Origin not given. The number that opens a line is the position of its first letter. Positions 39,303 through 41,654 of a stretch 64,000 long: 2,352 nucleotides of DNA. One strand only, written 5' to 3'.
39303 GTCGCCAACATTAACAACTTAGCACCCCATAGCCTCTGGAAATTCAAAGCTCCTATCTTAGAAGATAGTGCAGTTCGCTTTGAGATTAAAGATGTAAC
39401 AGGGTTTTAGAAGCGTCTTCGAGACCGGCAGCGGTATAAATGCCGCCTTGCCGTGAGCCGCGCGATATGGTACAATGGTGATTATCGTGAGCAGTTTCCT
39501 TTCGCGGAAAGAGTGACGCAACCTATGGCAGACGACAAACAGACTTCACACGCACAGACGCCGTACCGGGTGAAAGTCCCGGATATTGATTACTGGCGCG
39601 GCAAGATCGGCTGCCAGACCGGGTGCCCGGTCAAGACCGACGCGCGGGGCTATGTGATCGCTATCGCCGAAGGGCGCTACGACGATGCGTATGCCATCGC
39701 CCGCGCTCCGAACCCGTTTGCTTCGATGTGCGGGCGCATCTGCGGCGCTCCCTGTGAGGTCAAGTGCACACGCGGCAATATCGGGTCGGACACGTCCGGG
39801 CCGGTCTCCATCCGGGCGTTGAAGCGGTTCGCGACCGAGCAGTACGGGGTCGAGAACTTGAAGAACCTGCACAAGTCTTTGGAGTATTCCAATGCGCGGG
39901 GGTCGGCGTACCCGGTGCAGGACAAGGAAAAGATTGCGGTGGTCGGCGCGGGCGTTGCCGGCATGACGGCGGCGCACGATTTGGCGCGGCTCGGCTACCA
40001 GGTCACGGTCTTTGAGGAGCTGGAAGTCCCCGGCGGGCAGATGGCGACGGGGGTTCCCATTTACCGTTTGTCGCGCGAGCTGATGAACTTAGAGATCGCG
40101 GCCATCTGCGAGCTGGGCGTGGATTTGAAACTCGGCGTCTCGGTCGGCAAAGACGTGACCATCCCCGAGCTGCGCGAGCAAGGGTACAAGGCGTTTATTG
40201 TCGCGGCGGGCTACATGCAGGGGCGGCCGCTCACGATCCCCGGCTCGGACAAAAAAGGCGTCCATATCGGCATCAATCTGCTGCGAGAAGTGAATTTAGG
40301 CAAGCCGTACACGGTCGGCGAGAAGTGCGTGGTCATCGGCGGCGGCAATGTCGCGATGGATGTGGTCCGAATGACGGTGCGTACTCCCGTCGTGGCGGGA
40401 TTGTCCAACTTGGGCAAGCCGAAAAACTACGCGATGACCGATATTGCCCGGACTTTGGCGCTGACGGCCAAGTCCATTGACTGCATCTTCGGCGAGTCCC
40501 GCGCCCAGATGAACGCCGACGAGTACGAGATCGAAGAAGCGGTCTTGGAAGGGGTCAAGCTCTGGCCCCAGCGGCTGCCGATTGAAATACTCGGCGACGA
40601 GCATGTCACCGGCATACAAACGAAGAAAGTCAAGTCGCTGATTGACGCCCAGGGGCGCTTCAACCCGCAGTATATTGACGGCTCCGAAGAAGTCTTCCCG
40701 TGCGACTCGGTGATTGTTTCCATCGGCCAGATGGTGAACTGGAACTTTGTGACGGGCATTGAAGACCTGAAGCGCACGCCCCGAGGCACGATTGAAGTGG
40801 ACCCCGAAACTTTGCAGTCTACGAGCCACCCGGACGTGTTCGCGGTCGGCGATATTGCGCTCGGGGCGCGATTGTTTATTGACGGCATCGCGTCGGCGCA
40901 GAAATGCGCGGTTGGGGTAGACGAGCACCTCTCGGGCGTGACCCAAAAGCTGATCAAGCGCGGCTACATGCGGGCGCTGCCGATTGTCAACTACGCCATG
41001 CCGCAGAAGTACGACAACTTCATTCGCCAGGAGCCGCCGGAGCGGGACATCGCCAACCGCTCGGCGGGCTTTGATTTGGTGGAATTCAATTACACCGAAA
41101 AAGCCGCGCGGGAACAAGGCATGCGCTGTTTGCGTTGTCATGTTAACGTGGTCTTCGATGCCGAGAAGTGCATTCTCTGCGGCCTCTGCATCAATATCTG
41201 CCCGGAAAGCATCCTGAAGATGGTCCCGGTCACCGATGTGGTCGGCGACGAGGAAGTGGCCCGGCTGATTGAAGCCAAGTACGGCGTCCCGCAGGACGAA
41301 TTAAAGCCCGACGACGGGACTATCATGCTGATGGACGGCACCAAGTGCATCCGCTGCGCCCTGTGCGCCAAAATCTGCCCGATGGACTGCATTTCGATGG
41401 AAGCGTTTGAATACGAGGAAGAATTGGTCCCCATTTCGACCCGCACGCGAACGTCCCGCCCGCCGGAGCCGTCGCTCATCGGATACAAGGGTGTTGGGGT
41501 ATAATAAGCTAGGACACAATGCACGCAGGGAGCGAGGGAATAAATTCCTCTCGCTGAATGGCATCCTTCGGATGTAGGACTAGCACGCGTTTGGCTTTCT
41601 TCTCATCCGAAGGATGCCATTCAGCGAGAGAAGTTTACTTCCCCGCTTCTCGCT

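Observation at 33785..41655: Two copies of a ~125 bp structured repeat (UUCG-tetraloop hairpins, 24 bp TIRs) bracket a 7.7 kb mosaic low-GC segment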

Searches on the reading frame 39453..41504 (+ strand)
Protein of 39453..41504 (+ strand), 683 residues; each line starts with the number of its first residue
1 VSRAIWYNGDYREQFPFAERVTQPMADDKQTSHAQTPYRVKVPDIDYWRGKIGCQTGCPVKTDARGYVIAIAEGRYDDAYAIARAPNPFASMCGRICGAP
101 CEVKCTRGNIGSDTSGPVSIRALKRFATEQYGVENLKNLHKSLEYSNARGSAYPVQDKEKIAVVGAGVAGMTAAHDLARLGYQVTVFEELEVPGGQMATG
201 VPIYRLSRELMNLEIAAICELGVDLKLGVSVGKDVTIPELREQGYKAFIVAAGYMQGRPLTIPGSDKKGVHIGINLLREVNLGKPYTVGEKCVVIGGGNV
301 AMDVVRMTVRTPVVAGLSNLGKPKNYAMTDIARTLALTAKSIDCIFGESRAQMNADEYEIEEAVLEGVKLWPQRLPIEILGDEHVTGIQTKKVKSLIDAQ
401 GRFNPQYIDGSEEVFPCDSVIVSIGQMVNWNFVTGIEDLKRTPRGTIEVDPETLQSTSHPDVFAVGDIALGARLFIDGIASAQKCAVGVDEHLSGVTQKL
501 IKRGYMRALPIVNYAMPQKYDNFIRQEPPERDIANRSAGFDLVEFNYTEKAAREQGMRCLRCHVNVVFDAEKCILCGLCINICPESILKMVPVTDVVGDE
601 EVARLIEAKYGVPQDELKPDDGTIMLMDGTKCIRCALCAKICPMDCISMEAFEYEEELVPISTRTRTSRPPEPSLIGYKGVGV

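Call 27: find_homologous_proteins(query=window:39453-41504:+, max_evalue=1e-50)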
Query window:39453-41504:+ (683 aa): 6492 proteins with E <= 1e-50 among 8000 candidates; the best 120 are listed.
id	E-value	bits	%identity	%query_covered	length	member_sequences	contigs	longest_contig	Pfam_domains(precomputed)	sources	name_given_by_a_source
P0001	0.0e+0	1383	91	95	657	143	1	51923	PF01266.31,PF12797.13,PF13450.13,PF14691.12,PF07992.21,PF12837.13,PF00070.34,PF00037.33,PF13738.13,PF12838.13,PF13237.12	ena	-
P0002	0.0e+0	1349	88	96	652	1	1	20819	PF13450.13,PF07992.21,PF12837.13,PF00070.34,PF12838.13,PF12831.14,PF01266.31,PF12797.13,PF14691.12,PF00890.31,PF00037.33,PF13738.13,PF13237.12,PF13187.12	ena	-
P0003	0.0e+0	1344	88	96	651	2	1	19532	PF13450.13,PF07992.21,PF12837.13,PF00070.34,PF03486.21,PF12838.13,PF12831.14,PF01266.31,PF12797.13,PF14691.12,PF00890.31,PF00037.33,PF13738.13,PF13237.12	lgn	-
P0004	0.0e+0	1338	88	96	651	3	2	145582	PF13450.13,PF07992.21,PF12837.13,PF00070.34,PF03486.21,PF12838.13,PF12831.14,PF01266.31,PF12797.13,PF14691.12,PF00037.33,PF13738.13,PF13237.12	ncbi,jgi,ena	-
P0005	0.0e+0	1334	87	96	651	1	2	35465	PF13450.13,PF07992.21,PF12837.13,PF00070.34,PF03486.21,PF12838.13,PF12831.14,PF01266.31,PF12797.13,PF14691.12,PF00037.33,PF13738.13,PF13237.12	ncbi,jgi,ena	-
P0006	0.0e+0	1333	87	96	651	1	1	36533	PF13450.13,PF07992.21,PF12837.13,PF00070.34,PF03486.21,PF12838.13,PF12831.14,PF01266.31,PF12797.13,PF14691.12,PF00037.33,PF13738.13,PF13237.12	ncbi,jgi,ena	-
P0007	0.0e+0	1331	87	96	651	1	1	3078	PF13450.13,PF07992.21,PF12837.13,PF00070.34,PF03486.21,PF12838.13,PF12831.14,PF01266.31,PF12797.13,PF14691.12,PF00037.33,PF13738.13,PF13237.12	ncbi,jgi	-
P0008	0.0e+0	1329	87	96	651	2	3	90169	PF13450.13,PF07992.21,PF12837.13,PF00070.34,PF03486.21,PF12838.13,PF12831.14,PF01266.31,PF12797.13,PF14691.12,PF00890.31,PF00037.33,PF13738.13,PF13237.12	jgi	jgi:formate dehydrogenase beta subunit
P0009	0.0e+0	1328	87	96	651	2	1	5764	PF13450.13,PF07992.21,PF12837.13,PF00070.34,PF03486.21,PF12838.13,PF12831.14,PF01266.31,PF12797.13,PF14691.12,PF00037.33,PF13738.13,PF13237.12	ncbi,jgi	-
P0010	0.0e+0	1317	87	94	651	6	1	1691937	PF13450.13,PF07992.21,PF12837.13,PF00070.34,PF12838.13,PF12831.14,PF01266.31,PF12797.13,PF14691.12,PF00037.33,PF13738.13,PF13237.12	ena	-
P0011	0.0e+0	1300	86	94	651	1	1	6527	PF13450.13,PF07992.21,PF12837.13,PF00070.34,PF12838.13,PF12831.14,PF01266.31,PF12797.13,PF14691.12,PF00037.33,PF13738.13,PF13237.12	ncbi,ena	-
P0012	0.0e+0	1290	86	94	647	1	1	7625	PF01266.31,PF12797.13,PF13450.13,PF14691.12,PF07992.21,PF12837.13,PF00070.34,PF00037.33,PF13738.13,PF12838.13,PF13237.12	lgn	-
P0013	0.0e+0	1284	85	94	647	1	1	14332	PF13450.13,PF07992.21,PF12837.13,PF00070.34,PF12838.13,PF12831.14,PF01266.31,PF12797.13,PF14691.12,PF00037.33,PF13738.13,PF13237.12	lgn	-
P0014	0.0e+0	1277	85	95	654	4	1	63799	PF13450.13,PF07992.21,PF12837.13,PF00070.34,PF12838.13,PF12831.14,PF01266.31,PF12797.13,PF14691.12,PF00037.33,PF13738.13,PF13237.12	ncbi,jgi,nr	ncbi:MAG: FAD-dependent pyridine nucleotide-disulfide oxidoreductase [Capsulimonas sp.]|jgi:formate 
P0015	0.0e+0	1271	83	97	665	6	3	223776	PF01266.31,PF12797.13,PF13450.13,PF14691.12,PF07992.21,PF12837.13,PF00070.34,PF00037.33,PF13738.13,PF12838.13,PF13237.12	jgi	-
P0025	0.0e+0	1086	74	93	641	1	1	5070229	PF13450.13,PF07992.21,PF12837.13,PF00070.34,PF13484.12,PF12838.13,PF01266.31,PF12797.13,PF14691.12,PF00037.33,PF13738.13,PF13237.12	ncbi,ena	-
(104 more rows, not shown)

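Call 28: find_encoding_contigs(protein=P0001, flank=10000, max_places=1)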
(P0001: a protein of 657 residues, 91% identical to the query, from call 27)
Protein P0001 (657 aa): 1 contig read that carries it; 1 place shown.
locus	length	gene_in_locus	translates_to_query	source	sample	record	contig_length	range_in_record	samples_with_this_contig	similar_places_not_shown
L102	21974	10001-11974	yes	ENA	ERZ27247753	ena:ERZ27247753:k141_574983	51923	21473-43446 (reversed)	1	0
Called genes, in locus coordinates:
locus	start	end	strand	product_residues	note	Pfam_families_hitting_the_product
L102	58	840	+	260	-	PF19798:Sulfotransfer_5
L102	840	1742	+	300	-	PF01063:Aminotran_4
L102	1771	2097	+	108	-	-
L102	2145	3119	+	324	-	PF01073:3Beta_HSD, PF01370:Epimerase, PF04321:RmlD_sub_bind, PF05368:NmrA (weak), PF13460:NAD_binding_10, PF16363:GDP_Man_Dehyd, PF07993:NAD_binding_4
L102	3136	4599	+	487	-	PF17957:Big_7 (weak)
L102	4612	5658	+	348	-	PF00933:Glyco_hydro_3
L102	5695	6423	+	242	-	-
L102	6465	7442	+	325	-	PF12146:Hydrolase_4, PF00561:Abhydrolase_1, PF12697:Abhydrolase_6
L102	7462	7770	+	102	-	-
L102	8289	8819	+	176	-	PF00583:Acetyltransf_1, PF13673:Acetyltransf_10 (weak), PF13508:Acetyltransf_7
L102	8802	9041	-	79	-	-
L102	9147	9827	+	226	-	PF01625:PMSR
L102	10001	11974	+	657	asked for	PF14691:Fer4_20, PF00070:Pyr_redox (weak), PF01266:DAO (weak), PF07992:Pyr_redox_2, PF13450:NAD_binding_8, PF00037:Fer4 (weak), PF12837:Fer4_6 (weak), PF12838:Fer4_7 (weak), +3 more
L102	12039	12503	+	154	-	PF01521:Fe-S_biosyn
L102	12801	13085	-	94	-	PF13359:DDE_Tnp_4, PF01609:DDE_Tnp_1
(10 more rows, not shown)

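Call 29: find_encoding_contigs(protein=P0004, flank=10000, max_places=1)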
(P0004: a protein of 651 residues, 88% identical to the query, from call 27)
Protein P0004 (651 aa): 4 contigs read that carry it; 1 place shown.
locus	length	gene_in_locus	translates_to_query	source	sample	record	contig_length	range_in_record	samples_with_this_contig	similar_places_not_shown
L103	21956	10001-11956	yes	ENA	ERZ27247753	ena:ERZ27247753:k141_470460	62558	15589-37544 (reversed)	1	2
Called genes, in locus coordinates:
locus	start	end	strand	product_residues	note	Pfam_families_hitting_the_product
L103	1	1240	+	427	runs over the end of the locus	PF08486:SpoIID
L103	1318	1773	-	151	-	PF10604:Polyketide_cyc2, PF03364:Polyketide_cyc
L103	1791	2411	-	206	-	PF01726:LexA_DNA_bind, PF00717:Peptidase_S24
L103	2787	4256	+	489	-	-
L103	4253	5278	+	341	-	PF00933:Glyco_hydro_3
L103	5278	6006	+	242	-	PF26443:DUF8122 (weak)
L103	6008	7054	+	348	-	PF00561:Abhydrolase_1, PF12146:Hydrolase_4, PF12697:Abhydrolase_6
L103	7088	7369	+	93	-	-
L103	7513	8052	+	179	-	-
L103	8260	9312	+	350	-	PF11949:DUF3466 (faint)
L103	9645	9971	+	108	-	PF24731:DUF7683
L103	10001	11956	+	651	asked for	PF14691:Fer4_20, PF01266:DAO (weak), PF07992:Pyr_redox_2, PF12831:FAD_oxidored (weak), PF13450:NAD_binding_8, PF00037:Fer4 (weak), PF12837:Fer4_6 (weak), PF12838:Fer4_7 (weak), +5 more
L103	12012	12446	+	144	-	PF01521:Fe-S_biosyn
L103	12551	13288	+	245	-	PF01507:PAPS_reduct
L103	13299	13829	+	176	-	PF00719:Pyrophosphatase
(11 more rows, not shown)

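Call 30: find_encoding_contigs(protein=P0010, flank=10000, max_places=1)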
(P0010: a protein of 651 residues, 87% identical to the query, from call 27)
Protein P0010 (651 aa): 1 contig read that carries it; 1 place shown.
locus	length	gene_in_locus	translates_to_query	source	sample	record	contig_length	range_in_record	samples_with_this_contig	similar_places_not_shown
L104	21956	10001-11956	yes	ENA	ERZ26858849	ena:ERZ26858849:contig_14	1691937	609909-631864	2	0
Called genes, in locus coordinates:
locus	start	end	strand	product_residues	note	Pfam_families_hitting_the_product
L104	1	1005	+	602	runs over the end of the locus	PF01120:Alpha_L_fucos, PF03422:CBM_6 (weak)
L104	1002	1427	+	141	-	-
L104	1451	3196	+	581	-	PF02065:Melibiase, PF17801:Melibiase_C (weak)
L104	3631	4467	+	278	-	-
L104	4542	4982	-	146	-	-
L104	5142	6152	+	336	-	PF00933:Glyco_hydro_3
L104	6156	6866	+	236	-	PF26443:DUF8122 (weak)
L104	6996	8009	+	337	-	PF00561:Abhydrolase_1, PF12146:Hydrolase_4, PF12697:Abhydrolase_6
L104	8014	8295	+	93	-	-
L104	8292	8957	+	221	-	PF06283:ThuA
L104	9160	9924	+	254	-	PF02146:SIR2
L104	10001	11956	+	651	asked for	PF14691:Fer4_20, PF00070:Pyr_redox (weak), PF01266:DAO, PF07992:Pyr_redox_2, PF13450:NAD_binding_8, PF00037:Fer4 (weak), PF12837:Fer4_6 (weak), PF12838:Fer4_7 (weak), +4 more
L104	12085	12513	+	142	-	PF01521:Fe-S_biosyn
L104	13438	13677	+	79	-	-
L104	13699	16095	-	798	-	PF07676:PD40 (weak), PF26549:Tricorn_N (weak), PF26550:Tricorn_2nd (weak), PF26549:Tricorn_N, PF02129:Peptidase_S15, PF20434:BD-FAE, PF00326:Peptidase_S9, PF01738:DLH, +1 more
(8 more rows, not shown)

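Call 31: find_encoding_contigs(protein=P0025, flank=10000, max_places=1)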
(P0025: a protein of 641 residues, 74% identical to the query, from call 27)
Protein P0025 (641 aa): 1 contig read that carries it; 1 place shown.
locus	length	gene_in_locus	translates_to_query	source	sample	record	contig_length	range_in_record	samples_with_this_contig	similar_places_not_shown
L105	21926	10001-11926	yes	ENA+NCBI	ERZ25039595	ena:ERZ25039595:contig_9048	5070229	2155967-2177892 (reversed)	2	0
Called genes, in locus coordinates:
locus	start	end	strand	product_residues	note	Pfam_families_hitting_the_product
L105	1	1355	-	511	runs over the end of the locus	PF00221:Lyase_aromatic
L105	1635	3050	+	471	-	PF13487:HD_5, PF01966:HD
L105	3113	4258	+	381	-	-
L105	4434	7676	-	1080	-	PF00723:Glyco_hydro_15, PF19292:KPBB_C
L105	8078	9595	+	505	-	-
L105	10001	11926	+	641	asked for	PF14691:Fer4_20, PF01266:DAO (weak), PF07992:Pyr_redox_2, PF13450:NAD_binding_8, PF00037:Fer4 (weak), PF12837:Fer4_6 (weak), PF13237:Fer4_10 (weak), PF12838:Fer4_7 (weak), +4 more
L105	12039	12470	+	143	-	PF01521:Fe-S_biosyn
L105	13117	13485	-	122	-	-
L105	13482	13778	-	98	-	-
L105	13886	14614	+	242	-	PF12804:NTP_transf_3 (weak)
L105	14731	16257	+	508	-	PF13598:DUF4139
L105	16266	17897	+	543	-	PF13598:DUF4139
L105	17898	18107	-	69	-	-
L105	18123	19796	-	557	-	PF00474:SSF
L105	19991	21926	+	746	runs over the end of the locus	PF23139:OB_YrrC, PF14520:HHH_5 (faint), PF14490:HHH_RecD2, PF13604:AAA_30, PF13245:AAA_19, PF01443:Viral_helicase1 (weak), PF18335:SH3_13, PF13538:UvrD_C_2, +1 more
